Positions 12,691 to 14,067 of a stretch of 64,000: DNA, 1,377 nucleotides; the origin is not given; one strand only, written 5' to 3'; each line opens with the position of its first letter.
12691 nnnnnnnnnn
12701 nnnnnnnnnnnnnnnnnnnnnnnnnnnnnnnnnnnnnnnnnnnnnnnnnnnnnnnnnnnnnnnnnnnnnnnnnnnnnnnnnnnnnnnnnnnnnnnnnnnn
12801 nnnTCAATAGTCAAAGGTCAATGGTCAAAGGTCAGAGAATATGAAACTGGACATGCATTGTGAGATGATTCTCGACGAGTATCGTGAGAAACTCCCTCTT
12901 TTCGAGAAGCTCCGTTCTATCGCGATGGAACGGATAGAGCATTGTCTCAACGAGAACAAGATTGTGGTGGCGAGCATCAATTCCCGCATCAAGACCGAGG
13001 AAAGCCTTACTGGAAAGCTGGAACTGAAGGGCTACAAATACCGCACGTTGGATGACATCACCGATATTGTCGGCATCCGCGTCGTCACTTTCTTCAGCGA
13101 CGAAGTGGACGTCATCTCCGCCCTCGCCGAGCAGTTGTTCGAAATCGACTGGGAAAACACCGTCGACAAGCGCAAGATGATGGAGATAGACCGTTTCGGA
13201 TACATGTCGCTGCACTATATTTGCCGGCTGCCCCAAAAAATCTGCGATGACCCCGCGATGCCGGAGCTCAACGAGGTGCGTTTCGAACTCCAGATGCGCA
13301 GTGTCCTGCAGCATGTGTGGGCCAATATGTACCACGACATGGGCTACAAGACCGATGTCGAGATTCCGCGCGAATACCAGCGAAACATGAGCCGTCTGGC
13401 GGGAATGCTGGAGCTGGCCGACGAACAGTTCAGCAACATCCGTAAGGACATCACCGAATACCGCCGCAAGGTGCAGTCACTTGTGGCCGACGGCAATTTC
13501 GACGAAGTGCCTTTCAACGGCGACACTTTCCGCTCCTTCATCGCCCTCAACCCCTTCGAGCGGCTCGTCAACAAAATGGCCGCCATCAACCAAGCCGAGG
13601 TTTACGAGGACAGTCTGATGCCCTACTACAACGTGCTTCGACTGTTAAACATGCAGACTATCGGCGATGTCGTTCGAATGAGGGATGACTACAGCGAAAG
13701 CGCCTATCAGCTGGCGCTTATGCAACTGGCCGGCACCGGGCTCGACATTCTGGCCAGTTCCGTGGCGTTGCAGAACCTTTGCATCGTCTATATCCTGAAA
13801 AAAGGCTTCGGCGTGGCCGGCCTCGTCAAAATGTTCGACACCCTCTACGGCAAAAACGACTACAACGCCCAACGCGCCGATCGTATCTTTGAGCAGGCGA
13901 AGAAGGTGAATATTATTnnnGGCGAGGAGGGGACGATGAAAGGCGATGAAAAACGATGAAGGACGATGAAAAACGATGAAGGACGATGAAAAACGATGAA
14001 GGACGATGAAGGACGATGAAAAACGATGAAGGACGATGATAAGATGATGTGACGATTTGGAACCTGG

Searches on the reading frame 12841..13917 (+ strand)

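Call 15: search_protein_families(library=pfam, proteins=[window:12841-13917:+], max_evalue=0.001)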
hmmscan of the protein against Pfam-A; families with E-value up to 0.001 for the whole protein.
window:12841-13917:+ (359 aa): 1 family
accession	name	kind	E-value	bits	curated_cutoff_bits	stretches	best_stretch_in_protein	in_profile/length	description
PF04607.23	RelA_SpoT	-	6.9e-16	59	27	1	48-172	1-111/113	Region found in RelA / SpoT proteins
